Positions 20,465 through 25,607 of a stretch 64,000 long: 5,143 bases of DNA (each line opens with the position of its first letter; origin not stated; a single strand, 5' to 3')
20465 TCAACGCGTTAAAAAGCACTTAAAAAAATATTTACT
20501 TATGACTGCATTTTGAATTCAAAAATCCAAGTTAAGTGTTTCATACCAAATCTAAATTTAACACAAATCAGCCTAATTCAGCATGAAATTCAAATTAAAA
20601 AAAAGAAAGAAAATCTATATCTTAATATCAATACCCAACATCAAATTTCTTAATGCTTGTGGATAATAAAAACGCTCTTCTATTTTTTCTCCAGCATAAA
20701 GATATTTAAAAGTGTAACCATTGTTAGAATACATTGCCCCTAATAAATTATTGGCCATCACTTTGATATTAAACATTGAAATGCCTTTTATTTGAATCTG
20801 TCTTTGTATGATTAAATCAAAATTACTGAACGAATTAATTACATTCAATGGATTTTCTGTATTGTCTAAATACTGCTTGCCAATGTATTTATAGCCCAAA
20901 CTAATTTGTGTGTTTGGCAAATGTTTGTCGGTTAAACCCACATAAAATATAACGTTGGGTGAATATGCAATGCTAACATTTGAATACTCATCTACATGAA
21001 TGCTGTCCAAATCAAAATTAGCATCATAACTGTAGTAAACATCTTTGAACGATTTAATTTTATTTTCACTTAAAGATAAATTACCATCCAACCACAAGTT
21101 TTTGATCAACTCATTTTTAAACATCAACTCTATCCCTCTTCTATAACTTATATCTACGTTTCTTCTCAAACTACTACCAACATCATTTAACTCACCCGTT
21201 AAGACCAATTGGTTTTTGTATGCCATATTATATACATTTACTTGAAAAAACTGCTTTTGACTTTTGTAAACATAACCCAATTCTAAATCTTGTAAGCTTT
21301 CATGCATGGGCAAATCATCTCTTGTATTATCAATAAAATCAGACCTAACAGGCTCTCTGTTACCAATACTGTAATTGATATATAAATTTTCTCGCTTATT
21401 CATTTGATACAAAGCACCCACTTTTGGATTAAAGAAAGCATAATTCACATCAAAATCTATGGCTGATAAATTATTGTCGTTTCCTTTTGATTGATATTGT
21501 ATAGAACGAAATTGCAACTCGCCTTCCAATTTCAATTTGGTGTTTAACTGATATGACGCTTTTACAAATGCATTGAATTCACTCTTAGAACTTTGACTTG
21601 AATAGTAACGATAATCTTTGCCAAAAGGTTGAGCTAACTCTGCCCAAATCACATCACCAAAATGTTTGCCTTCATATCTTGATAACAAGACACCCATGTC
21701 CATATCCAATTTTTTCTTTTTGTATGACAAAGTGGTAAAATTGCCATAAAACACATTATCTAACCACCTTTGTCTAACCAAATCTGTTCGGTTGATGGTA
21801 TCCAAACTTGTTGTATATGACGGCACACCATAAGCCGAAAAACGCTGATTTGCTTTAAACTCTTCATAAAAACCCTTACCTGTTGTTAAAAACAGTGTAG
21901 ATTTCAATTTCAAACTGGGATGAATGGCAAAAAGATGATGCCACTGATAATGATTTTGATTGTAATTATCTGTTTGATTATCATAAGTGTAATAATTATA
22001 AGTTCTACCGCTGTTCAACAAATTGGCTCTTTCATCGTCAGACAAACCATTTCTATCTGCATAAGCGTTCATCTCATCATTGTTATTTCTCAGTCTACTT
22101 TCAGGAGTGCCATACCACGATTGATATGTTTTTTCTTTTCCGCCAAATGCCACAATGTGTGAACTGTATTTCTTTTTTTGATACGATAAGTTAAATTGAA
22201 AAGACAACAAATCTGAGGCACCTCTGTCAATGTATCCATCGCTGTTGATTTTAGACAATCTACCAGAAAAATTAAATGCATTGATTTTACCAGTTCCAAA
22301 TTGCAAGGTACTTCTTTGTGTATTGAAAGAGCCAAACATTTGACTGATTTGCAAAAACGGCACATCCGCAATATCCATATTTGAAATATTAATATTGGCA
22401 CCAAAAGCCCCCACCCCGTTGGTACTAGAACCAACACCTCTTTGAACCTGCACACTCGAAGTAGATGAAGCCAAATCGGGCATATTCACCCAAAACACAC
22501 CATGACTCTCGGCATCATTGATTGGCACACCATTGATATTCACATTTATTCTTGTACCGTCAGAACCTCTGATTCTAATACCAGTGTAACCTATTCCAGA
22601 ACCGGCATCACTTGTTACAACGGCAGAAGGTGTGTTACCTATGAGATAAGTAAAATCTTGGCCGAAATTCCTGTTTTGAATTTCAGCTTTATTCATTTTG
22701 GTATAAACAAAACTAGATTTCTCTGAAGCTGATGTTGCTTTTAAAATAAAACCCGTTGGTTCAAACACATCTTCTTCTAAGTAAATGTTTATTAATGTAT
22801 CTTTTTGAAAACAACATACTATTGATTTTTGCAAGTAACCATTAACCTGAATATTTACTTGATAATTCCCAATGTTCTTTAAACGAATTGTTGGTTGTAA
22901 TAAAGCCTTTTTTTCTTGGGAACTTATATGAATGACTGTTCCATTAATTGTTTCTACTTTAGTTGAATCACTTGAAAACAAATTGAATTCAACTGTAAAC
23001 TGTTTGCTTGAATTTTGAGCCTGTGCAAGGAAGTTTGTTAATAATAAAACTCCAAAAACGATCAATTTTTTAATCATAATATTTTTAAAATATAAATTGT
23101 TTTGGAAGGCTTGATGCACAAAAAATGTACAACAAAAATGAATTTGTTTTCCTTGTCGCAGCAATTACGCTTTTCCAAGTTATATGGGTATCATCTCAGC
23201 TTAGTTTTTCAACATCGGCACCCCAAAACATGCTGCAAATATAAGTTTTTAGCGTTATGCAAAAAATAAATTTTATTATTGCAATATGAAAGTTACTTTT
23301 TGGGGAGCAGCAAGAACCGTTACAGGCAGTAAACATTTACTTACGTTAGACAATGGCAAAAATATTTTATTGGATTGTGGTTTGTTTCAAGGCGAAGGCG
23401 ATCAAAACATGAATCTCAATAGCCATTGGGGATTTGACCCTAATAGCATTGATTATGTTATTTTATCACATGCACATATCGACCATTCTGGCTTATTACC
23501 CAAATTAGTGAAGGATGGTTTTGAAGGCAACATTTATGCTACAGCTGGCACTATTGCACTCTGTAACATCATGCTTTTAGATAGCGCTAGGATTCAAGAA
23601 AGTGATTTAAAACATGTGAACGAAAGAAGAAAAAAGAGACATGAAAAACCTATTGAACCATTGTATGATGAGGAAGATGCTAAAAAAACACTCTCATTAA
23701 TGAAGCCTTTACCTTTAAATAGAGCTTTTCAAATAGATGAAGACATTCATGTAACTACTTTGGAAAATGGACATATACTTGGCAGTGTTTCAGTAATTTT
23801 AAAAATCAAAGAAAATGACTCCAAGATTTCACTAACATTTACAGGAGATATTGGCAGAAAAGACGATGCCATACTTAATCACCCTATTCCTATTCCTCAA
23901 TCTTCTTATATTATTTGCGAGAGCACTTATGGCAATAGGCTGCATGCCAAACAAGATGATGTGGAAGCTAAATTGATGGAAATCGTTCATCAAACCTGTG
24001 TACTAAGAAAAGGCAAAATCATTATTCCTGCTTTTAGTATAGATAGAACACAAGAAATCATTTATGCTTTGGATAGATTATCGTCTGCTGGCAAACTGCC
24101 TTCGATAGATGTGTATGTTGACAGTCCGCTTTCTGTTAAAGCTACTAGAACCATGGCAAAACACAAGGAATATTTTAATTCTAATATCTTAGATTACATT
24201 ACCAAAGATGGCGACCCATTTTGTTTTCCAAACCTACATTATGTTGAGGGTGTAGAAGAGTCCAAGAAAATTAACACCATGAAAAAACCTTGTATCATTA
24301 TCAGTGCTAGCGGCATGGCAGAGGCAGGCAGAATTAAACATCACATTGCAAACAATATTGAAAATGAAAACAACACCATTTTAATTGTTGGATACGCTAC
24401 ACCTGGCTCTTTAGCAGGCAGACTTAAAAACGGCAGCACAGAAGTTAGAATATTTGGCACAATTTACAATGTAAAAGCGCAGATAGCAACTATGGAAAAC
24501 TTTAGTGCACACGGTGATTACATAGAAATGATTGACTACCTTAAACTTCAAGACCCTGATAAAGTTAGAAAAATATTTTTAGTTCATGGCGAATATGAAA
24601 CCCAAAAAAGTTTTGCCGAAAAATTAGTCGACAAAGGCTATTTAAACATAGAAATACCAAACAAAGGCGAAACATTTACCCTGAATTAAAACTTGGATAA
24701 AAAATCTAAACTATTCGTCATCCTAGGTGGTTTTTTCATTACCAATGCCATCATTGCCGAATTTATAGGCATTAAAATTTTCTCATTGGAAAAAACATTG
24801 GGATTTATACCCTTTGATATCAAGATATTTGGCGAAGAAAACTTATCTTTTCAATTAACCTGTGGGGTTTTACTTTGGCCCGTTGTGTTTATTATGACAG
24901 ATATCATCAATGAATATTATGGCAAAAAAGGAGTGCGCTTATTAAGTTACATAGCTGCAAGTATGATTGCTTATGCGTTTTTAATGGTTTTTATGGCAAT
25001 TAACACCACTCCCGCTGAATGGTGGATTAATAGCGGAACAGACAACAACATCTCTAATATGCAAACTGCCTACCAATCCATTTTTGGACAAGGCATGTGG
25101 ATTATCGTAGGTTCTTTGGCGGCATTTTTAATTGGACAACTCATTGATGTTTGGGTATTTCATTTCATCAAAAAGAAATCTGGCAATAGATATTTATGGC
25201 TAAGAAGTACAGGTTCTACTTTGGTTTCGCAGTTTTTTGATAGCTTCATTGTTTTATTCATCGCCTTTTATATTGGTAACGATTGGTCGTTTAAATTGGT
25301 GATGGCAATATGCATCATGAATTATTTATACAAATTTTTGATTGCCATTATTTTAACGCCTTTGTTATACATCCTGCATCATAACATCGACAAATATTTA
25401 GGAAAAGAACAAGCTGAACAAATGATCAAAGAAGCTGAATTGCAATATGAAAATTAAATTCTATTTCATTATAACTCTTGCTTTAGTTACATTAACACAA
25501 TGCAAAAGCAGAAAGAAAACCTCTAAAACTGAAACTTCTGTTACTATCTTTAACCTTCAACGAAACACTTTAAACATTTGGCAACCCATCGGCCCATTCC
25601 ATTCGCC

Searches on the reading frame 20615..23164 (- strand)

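Call 12: search_protein_families(library=pfam, proteins=[window:20615-23164:-], max_evalue=0.001)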
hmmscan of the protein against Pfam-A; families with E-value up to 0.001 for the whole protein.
window:20615-23164:- (849 aa): 2 families
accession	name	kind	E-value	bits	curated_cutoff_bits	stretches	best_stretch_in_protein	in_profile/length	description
PF00593.30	TonB_dep_Rec_b-barrel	-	1.1e-14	55.6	27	1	360-807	16-436/436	TonB dependent receptor-like, beta-barrel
PF07715.20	Plug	-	1.1e-08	35.9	23.9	1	154-255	9-105/107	TonB-dependent Receptor Plug Domain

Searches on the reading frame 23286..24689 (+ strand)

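Call 12: search_protein_families(library=pfam, proteins=[window:23286-24689:+], max_evalue=0.001)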
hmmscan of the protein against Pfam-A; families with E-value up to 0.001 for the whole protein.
window:23286-24689:+ (467 aa): 5 families
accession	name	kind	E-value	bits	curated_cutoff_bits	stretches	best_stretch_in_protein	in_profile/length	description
PF10996.14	Beta-Casp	-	8.6e-37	126.8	27.7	1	255-380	1-120/120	Beta-Casp domain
PF07521.17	RMMBL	-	2.8e-15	56.5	21.6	1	394-458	2-63/63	Zn-dependent metallo-hydrolase RNA specificity domain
PF00753.33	Lactamase_B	-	4.3e-11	43.6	22.7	1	22-86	13-75/196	Metallo-beta-lactamase superfamily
PF16661.11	Lactamase_B_6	-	6.7e-10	39.1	27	1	18-198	1-171/193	Metallo-beta-lactamase superfamily domain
PF12706.13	Lactamase_B_2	-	7.2e-07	29.4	27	1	26-92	2-69/200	Beta-lactamase superfamily domain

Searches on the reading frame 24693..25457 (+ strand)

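Call 12: search_protein_families(library=pfam, proteins=[window:24693-25457:+], max_evalue=0.001)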
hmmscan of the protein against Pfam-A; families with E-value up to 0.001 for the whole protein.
window:24693-25457:+ (254 aa): 1 family
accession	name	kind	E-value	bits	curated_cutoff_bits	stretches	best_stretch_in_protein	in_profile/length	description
PF02592.20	Vut_1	-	3.3e-49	167.6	27.2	1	56-227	1-151/152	Putative vitamin uptake transporter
